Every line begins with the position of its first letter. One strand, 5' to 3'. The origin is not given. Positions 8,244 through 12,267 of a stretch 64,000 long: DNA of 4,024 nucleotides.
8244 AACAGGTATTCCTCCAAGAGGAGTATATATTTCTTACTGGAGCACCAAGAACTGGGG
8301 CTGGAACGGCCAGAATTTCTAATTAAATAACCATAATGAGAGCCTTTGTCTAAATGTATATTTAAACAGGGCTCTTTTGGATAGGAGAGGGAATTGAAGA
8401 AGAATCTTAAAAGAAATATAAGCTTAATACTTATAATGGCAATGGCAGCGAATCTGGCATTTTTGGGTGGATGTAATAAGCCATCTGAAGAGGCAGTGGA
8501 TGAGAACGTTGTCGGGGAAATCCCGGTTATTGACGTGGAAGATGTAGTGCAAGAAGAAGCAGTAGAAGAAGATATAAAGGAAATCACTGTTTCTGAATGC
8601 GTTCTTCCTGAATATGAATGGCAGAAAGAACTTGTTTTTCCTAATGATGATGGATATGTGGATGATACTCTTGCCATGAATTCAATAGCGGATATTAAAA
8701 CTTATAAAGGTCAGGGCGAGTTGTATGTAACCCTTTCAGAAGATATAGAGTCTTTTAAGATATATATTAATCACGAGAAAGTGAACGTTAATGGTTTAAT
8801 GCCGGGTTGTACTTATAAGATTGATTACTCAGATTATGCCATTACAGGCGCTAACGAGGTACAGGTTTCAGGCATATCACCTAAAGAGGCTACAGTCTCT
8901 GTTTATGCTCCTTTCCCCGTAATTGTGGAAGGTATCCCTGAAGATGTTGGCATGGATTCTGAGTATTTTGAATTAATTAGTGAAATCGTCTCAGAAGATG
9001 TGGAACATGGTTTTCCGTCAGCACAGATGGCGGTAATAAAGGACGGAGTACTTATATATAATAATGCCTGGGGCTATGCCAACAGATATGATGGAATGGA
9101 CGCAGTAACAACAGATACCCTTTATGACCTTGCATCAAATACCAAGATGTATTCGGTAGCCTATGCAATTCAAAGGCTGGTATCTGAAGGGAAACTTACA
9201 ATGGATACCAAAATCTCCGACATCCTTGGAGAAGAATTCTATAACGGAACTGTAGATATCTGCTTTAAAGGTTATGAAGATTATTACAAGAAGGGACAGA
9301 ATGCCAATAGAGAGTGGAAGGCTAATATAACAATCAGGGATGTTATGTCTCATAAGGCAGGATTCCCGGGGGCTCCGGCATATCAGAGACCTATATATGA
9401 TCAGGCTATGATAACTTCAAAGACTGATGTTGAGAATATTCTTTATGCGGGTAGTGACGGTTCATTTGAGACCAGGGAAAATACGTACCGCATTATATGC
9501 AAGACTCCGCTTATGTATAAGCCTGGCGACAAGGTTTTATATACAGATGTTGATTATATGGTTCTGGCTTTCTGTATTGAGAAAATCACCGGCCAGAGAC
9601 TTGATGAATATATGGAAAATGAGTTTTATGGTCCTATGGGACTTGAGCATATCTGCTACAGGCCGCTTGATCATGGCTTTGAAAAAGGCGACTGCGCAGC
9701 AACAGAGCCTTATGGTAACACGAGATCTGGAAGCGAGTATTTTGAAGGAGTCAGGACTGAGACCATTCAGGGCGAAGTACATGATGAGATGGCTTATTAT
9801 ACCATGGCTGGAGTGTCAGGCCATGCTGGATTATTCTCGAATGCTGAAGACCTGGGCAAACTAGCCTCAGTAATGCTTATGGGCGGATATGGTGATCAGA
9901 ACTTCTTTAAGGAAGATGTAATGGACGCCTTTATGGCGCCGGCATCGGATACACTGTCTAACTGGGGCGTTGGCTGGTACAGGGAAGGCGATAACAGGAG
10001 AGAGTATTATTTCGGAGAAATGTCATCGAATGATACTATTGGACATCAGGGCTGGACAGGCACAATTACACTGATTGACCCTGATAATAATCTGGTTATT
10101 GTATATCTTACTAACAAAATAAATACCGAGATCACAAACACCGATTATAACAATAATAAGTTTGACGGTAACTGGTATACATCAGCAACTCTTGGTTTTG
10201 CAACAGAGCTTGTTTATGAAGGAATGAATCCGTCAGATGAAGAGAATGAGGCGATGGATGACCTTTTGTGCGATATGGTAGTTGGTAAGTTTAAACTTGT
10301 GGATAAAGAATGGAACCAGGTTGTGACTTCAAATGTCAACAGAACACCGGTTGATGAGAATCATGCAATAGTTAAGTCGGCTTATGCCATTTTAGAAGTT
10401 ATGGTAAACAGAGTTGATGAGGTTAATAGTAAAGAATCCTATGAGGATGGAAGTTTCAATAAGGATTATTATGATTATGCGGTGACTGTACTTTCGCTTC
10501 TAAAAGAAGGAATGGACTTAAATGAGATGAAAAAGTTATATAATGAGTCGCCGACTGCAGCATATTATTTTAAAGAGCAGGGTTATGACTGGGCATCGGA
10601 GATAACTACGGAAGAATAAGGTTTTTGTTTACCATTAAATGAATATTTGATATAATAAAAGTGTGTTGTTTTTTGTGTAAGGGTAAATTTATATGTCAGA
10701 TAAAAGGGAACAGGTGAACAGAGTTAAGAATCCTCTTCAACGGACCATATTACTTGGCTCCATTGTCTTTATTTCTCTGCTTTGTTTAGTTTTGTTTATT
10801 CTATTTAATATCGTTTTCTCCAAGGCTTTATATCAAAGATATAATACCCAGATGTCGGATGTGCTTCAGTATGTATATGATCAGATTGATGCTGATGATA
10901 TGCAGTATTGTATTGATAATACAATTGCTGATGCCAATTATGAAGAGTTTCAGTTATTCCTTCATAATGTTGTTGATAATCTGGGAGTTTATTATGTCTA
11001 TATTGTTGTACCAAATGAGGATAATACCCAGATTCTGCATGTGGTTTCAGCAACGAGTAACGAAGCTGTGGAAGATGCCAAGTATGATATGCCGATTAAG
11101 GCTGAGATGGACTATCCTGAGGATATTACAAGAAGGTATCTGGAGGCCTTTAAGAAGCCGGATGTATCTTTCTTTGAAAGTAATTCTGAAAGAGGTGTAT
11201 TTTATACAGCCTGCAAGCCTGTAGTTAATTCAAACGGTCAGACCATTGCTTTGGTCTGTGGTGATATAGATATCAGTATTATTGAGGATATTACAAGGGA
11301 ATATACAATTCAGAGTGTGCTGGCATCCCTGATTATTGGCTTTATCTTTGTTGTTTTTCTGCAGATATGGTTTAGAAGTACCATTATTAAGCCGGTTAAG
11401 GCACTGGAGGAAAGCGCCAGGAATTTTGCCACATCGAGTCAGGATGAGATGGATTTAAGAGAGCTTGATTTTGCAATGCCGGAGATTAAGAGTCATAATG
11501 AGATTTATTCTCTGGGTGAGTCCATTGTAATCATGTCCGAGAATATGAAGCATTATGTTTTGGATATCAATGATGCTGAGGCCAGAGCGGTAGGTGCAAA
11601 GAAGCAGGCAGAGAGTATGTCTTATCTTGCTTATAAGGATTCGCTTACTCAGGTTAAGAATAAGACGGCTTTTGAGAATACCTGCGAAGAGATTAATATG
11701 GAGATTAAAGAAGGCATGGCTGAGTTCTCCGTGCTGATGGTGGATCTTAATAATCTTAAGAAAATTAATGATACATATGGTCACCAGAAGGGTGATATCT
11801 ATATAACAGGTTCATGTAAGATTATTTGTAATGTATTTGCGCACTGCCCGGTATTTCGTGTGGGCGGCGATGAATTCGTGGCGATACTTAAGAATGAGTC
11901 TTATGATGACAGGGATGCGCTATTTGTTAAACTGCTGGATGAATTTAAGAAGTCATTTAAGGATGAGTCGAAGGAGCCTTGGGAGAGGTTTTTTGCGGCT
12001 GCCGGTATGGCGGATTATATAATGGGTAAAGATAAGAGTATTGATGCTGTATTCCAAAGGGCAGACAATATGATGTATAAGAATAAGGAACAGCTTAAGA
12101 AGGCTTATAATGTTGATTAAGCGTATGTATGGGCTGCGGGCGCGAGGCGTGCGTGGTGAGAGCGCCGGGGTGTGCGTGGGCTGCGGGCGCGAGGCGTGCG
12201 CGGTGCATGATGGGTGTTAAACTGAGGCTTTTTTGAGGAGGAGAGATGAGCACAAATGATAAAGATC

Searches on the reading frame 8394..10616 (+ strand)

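Call 17: search_protein_families(library=pfam, proteins=[window:8394-10616:+], max_evalue=0.00001)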
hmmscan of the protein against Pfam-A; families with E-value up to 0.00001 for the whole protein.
window:8394-10616:+ (741 aa): 1 family
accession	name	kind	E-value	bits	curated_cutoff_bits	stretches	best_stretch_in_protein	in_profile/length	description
PF00144.29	Beta-lactamase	-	2.1e-52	178.8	27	1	197-575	3-310/329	Beta-lactamase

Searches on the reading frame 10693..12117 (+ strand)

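Call 17: search_protein_families(library=pfam, proteins=[window:10693-12117:+], max_evalue=0.00001)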
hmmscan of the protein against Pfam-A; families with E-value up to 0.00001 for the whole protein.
window:10693-12117:+ (475 aa): 1 family
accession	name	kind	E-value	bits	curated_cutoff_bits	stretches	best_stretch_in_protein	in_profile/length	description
PF00990.26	GGDEF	-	3.9e-24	85.7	23.8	1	313-468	1-158/161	Diguanylate cyclase, GGDEF domain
